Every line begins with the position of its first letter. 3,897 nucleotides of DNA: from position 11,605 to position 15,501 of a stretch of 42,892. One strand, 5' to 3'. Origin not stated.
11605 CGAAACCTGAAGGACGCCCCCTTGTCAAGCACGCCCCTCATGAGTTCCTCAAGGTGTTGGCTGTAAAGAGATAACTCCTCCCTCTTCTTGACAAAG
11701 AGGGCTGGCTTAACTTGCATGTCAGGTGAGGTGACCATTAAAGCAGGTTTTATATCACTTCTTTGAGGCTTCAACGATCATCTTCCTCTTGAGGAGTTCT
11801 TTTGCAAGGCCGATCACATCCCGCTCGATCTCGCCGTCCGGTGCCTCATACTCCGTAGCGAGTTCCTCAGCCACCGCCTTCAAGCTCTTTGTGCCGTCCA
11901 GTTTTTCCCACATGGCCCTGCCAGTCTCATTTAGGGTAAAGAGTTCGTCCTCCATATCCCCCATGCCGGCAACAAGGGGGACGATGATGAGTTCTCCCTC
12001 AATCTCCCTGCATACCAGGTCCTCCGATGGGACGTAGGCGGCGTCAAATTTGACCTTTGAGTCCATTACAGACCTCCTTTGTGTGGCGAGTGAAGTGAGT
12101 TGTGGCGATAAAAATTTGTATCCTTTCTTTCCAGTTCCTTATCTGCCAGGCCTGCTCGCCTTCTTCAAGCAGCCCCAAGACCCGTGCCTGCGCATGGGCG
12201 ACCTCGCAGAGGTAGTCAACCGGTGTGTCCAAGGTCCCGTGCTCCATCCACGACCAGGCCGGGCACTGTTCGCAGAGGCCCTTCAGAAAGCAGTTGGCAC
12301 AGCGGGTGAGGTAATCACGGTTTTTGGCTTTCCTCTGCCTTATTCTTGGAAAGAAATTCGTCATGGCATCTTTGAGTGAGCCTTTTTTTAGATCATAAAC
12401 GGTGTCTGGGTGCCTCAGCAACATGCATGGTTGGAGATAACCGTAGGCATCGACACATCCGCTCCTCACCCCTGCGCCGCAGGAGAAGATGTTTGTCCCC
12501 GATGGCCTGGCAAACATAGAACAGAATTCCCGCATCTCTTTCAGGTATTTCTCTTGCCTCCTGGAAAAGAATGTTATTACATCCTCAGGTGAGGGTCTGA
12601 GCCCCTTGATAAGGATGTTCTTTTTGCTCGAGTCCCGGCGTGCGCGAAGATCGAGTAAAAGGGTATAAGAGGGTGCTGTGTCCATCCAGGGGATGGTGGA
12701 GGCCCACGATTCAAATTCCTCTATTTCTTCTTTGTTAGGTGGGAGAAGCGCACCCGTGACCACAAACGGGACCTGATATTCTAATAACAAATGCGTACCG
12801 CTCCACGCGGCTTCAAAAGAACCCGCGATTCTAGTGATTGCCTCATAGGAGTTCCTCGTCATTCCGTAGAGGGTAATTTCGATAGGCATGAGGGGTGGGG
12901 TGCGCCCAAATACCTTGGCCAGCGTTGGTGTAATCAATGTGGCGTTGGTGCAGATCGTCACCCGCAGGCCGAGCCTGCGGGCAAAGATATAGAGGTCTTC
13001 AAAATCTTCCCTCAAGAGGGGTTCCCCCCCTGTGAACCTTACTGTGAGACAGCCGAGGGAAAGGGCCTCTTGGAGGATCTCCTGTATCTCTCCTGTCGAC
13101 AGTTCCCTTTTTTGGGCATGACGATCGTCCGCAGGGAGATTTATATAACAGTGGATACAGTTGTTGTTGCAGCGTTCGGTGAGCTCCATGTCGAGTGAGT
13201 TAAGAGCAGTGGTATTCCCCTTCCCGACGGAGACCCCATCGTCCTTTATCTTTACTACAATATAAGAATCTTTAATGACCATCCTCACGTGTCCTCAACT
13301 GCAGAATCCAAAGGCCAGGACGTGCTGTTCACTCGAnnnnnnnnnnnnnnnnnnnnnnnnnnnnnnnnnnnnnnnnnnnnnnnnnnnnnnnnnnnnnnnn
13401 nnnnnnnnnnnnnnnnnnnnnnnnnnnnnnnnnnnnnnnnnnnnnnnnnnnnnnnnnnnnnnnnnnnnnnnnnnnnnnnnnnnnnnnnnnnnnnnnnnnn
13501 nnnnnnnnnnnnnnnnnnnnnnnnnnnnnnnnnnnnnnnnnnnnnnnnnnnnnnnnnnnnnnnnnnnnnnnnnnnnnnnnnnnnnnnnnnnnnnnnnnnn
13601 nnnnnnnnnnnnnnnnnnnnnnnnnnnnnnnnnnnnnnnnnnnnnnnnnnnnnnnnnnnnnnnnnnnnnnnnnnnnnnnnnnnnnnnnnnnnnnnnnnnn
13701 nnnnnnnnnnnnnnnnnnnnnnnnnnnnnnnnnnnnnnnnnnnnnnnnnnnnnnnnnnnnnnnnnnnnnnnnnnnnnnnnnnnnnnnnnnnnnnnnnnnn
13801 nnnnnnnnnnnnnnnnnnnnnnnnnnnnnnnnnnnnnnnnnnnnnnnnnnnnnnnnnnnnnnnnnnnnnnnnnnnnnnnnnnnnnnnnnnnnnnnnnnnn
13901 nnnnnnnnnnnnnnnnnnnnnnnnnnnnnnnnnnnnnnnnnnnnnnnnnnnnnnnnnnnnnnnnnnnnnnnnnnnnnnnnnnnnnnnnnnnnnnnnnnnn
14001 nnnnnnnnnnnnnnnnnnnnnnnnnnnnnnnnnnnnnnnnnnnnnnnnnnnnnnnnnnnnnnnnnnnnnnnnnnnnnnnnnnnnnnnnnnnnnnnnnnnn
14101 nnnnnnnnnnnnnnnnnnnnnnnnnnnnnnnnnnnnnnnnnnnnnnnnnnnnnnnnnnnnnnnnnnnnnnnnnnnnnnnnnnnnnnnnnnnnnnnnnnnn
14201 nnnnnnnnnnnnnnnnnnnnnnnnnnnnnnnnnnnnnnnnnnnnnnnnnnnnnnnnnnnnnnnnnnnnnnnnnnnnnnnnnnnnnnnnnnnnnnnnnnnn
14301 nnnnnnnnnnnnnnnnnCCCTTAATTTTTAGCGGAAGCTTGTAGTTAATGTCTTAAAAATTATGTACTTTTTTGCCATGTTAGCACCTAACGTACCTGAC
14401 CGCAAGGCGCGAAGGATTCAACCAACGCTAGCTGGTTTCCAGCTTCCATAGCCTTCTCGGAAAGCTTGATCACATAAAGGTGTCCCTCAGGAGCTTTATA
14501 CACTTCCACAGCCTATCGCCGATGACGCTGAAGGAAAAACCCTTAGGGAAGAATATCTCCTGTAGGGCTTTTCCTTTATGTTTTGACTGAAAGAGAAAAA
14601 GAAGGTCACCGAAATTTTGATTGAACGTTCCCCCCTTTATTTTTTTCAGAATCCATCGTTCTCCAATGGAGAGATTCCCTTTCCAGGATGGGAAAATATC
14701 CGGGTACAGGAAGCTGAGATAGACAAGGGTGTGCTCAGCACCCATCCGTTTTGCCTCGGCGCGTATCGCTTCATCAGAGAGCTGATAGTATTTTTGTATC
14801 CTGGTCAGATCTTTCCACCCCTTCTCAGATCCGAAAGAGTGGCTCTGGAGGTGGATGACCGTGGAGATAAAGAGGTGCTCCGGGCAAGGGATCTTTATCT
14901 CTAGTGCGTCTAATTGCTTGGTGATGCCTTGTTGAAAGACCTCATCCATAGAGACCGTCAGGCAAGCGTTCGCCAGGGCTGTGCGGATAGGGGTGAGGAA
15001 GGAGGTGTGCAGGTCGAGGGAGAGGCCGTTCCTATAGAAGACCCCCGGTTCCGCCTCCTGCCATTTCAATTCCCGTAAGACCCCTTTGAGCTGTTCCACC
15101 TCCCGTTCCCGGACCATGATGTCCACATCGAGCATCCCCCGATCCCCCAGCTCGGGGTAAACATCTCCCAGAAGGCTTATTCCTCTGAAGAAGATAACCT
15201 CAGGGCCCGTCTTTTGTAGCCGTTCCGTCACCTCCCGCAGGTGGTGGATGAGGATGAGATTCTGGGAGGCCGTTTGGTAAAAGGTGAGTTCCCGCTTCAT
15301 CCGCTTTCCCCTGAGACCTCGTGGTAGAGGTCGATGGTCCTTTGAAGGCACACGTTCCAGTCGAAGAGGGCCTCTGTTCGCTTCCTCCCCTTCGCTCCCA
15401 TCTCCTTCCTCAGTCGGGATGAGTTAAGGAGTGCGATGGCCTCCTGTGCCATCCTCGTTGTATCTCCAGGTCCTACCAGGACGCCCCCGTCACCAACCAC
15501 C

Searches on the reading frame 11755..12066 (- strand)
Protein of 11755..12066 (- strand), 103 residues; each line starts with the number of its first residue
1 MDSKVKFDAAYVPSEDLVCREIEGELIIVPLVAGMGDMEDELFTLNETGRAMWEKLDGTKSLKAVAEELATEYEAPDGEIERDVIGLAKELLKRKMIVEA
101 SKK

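Call 3: search_protein_families(library=pfam, proteins=[window:11755-12066:-], max_evalue=0.1)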
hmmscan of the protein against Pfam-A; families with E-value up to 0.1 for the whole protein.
window:11755-12066:- (103 aa): 2 families
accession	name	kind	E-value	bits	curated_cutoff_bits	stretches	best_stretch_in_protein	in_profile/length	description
PF05402.18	PqqD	-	9.7e-15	55.1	23.4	1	40-97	10-67/67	Coenzyme PQQ synthesis protein D (PqqD)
PF21782.3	PKMT_2nd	-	0.01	16.6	27.8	1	41-99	26-84/98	PKMT, C-terminal winged helix domain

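Call 4: search_protein_families(library=ncbifam, proteins=[window:11755-12066:-], max_evalue=0.1)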
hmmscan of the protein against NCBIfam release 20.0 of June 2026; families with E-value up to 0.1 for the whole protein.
window:11755-12066:- (103 aa): 6 families
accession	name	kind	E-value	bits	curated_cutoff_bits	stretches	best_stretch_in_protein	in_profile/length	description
TIGR03859.1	PQQ_PqqD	equivalog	3.2e-09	36.5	46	1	41-97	25-80/81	pyrroloquinoline quinone biosynthesis peptide chaperone PqqD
NF033530.1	lasso_PqqD_Strm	exception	2.8e-06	27.5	70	1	40-96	21-77/78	lasso peptide biosynthesis PqqD family chaperone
NF033536.1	lasso_PqqD_Bac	exception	5.5e-06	26.5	80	1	41-97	30-86/88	lasso peptide biosynthesis PqqD family chaperone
TIGR04248.1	SCM_PqqD_rel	equivalog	0.00093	19.4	100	1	41-95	25-79/84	SynChlorMet cassette protein ScmD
NF002535.0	PRK02079.1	equivalog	0.0019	18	101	1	42-89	35-81/92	pyrroloquinoline quinone biosynthesis peptide chaperone PqqD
TIGR04302.1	geo_PqqD_fam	equivalog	0.023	15.1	100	1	42-97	46-100/102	GeoRSP system PqqD family peptide chaperone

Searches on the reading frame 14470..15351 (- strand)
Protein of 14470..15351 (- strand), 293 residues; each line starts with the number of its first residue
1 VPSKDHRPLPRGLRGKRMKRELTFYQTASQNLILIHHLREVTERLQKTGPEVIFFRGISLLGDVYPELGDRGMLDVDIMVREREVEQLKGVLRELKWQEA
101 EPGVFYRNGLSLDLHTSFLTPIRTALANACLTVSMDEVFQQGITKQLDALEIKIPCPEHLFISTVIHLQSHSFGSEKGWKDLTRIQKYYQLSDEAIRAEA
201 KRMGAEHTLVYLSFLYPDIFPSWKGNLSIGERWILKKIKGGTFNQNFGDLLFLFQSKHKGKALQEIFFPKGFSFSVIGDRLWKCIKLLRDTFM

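Call 51: search_protein_families(library=pfam, proteins=[window:14470-15351:-], max_evalue=0.001)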
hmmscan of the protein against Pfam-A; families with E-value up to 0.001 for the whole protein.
window:14470-15351:- (293 aa): 1 family
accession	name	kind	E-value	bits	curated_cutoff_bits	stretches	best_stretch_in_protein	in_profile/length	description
PF14907.12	NTP_transf_5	-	9.4e-23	81.5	31.2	1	25-218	47-246/249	Uncharacterised nucleotidyltransferase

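Call 67: search_protein_families(library=ncbifam, proteins=[window:14470-15351:-], max_evalue=0.00001)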
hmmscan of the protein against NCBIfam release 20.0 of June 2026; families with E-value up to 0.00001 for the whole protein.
window:14470-15351:- (293 aa): 0 families
